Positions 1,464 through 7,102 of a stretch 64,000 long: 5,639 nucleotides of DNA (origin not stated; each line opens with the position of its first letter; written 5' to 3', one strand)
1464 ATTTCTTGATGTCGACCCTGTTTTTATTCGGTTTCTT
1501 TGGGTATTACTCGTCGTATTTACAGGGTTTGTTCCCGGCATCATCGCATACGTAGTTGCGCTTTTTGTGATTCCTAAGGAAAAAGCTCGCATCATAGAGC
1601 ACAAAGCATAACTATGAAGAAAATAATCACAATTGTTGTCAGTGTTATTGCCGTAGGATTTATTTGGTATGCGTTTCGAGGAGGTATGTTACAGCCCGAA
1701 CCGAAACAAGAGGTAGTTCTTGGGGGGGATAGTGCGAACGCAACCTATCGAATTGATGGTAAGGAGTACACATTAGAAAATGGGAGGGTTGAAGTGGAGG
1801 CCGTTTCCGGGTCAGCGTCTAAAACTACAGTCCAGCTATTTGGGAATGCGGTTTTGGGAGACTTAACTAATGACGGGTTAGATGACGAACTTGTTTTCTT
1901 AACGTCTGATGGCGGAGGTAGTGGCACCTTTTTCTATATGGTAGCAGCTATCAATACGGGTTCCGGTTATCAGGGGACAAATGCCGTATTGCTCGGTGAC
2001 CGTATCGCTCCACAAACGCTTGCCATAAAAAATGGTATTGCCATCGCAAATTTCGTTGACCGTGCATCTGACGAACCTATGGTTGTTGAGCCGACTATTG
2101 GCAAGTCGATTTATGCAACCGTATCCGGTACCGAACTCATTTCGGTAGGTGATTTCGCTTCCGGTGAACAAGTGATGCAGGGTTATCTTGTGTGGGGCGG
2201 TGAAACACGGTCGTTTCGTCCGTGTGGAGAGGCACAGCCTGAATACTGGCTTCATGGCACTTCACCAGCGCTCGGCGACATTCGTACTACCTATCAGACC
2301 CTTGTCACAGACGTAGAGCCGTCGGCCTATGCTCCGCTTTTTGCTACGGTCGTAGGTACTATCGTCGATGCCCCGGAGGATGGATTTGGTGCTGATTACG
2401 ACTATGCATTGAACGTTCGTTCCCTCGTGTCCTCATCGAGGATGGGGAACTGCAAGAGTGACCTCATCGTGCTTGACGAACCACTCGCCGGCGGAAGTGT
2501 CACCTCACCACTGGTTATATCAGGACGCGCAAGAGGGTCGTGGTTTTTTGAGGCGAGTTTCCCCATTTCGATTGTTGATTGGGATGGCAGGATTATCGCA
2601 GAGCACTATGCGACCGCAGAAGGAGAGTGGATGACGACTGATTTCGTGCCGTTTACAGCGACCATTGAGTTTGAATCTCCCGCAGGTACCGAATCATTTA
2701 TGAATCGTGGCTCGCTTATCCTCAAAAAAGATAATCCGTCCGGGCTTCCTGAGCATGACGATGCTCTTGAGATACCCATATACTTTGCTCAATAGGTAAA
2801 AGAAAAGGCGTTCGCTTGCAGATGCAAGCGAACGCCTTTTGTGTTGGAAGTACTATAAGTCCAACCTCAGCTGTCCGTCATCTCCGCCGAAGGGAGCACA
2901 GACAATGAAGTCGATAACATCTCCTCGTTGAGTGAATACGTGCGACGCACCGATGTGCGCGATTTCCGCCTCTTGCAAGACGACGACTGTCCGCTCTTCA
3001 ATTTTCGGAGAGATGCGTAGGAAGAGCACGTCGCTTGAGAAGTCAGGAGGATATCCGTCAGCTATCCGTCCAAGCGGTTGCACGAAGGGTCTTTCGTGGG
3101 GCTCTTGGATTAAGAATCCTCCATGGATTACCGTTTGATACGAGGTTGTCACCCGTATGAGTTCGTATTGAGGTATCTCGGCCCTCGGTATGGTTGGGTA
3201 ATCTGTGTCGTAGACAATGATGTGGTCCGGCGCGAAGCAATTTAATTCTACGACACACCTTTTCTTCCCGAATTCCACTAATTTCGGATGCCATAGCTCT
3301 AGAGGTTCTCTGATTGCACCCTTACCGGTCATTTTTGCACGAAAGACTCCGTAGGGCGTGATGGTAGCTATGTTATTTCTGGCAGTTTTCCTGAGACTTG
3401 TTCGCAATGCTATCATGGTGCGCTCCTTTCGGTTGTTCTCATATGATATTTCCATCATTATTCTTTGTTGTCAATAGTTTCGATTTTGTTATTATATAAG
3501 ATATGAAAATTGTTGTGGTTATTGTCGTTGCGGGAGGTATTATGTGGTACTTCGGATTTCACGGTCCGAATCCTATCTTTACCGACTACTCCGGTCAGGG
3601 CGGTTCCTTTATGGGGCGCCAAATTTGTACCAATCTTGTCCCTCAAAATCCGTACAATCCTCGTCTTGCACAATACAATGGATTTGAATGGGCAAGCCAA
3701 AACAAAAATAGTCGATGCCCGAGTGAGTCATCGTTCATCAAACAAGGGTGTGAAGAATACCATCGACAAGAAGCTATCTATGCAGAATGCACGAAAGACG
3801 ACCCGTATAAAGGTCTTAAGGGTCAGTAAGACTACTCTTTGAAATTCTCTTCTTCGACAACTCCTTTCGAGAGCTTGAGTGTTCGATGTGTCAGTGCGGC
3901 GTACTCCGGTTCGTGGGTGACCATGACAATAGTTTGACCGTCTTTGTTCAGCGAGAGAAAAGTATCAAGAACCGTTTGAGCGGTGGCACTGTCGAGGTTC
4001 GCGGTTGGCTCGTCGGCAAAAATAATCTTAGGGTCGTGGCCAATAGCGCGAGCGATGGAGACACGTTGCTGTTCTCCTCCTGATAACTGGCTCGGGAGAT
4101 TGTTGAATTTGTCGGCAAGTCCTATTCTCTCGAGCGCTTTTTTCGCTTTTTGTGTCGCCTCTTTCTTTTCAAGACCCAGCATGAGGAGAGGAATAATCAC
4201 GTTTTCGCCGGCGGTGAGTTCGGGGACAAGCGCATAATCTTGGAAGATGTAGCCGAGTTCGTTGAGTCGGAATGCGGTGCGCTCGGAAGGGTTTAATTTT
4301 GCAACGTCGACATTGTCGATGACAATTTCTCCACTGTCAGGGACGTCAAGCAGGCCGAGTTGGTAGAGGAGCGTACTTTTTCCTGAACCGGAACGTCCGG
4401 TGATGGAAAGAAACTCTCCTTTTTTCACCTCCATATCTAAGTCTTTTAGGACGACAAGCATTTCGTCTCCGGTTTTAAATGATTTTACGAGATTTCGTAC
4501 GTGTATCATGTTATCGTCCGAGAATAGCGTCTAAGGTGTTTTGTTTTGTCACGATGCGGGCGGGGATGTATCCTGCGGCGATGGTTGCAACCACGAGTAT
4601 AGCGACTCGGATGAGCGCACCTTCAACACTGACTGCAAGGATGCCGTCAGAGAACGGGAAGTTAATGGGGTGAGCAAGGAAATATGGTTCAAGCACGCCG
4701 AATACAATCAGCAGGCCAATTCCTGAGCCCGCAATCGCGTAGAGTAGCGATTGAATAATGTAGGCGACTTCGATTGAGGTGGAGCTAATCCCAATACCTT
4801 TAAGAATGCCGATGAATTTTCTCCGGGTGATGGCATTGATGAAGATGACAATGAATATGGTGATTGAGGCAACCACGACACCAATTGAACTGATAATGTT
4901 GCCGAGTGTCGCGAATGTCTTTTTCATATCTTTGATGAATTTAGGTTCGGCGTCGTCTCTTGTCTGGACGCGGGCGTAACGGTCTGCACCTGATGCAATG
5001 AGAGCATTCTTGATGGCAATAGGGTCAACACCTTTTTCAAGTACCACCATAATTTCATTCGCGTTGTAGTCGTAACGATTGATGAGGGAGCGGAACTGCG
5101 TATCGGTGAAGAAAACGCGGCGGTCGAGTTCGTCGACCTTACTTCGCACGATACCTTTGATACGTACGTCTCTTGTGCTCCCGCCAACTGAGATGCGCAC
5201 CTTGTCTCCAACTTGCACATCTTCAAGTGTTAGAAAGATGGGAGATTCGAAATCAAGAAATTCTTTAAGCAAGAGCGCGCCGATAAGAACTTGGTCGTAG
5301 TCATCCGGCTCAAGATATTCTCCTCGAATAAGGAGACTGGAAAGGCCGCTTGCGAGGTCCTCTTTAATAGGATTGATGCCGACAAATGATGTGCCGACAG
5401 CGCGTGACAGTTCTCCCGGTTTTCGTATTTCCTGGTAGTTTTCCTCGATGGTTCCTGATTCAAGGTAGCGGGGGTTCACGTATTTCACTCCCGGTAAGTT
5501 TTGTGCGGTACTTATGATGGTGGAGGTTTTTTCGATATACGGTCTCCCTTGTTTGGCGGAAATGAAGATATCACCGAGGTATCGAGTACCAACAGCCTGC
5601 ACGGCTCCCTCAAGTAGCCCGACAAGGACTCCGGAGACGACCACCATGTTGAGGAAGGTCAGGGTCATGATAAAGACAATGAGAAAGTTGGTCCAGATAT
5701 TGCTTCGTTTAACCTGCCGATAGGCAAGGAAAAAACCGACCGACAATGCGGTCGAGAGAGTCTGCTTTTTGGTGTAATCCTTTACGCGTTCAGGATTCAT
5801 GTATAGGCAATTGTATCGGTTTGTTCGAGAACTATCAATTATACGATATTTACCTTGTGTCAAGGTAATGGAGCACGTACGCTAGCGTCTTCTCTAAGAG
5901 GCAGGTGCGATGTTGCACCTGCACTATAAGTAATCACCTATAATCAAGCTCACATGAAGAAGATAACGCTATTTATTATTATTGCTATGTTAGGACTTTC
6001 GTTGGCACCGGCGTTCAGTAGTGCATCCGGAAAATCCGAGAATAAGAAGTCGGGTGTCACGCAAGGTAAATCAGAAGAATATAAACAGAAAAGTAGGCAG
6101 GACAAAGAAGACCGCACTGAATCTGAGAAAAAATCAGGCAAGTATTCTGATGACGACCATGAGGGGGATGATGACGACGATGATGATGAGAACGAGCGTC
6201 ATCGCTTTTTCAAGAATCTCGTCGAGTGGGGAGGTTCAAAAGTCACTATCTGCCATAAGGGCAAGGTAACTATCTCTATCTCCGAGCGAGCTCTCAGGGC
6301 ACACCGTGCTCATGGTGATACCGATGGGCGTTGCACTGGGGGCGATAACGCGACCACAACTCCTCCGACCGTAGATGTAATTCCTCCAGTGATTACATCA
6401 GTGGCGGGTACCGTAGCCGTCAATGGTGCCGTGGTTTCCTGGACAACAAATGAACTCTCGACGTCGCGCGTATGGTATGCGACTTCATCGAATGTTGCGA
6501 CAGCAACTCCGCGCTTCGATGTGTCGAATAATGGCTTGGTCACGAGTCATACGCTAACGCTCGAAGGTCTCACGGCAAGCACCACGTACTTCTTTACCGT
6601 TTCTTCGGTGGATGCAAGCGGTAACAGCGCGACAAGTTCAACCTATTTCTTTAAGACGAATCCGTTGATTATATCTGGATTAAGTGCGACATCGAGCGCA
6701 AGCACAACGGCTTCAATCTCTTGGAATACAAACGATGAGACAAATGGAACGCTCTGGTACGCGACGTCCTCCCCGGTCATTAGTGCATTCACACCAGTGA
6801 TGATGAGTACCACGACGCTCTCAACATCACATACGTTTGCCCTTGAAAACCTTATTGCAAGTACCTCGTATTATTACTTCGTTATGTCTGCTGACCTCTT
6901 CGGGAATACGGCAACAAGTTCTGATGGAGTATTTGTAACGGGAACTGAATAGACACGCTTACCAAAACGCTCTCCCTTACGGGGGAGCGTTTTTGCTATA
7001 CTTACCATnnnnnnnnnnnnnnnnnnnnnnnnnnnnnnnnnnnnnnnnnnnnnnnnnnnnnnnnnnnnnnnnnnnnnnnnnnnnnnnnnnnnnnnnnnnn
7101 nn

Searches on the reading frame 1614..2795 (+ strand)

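Call 56: search_protein_families(library=pfam, proteins=[window:1614-2795:+], max_evalue=0.001)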
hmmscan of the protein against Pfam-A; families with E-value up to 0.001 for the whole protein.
window:1614-2795:+ (393 aa): 1 family
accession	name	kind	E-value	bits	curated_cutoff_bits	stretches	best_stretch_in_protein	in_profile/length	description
PF10648.15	Gmad2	-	5.7e-12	46.2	25.7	1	285-359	2-70/86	Immunoglobulin-like domain of bacterial spore germination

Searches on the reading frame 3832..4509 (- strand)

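Call 56: search_protein_families(library=pfam, proteins=[window:3832-4509:-], max_evalue=0.001)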
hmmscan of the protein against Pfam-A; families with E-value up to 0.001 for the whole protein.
window:3832-4509:- (225 aa): 5 families
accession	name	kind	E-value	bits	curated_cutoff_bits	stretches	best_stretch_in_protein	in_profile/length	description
PF00005.33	ABC_tran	-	2.6e-33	115.9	25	1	21-170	1-137/137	ABC transporter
PF02463.25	SMC_N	-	1.5e-05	25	40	0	129-212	130-210/220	RecF/RecN/SMC N terminal domain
PF13304.12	AAA_21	-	0.00015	22.4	27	0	35-54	3-22/304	AAA domain, putative AbiEii toxin, Type IV TA system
PF13555.12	AAA_29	-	0.00018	21.6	27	1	26-48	17-39/61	P-loop containing region of AAA domain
PF25199.1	nSTAND_NTPase5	-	0.00091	19.5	34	0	27-54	37-64/145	Novel STAND NTPase 5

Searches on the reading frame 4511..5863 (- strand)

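Call 56: search_protein_families(library=pfam, proteins=[window:4511-5863:-], max_evalue=0.001)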
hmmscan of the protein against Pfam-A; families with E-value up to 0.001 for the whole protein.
window:4511-5863:- (450 aa): 1 family
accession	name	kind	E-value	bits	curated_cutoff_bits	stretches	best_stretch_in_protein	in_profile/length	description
PF02687.27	FtsX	-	1.1e-08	35.6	25.5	1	322-442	1-119/120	FtsX-like permease C-terminal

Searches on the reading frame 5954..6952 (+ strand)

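Call 8: search_protein_families(library=pfam, proteins=[window:5954-6952:+], max_evalue=0.001)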
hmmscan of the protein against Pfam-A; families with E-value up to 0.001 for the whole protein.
window:5954-6952:+ (332 aa): 3 families
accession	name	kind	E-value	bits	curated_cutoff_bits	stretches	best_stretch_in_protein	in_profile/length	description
PF16656.11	Pur_ac_phosph_N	-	8.2e-14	52.4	30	2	158-235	14-93/93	Purple acid Phosphatase, N-terminal domain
PF00041.27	fn3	-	6.2e-06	26.8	25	1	154-229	11-79/84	Fibronectin type III domain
PF24489.1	Ig_J_second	-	0.00014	22.3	27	0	258-319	23-84/105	Tip attachment protein J second Ig-like domain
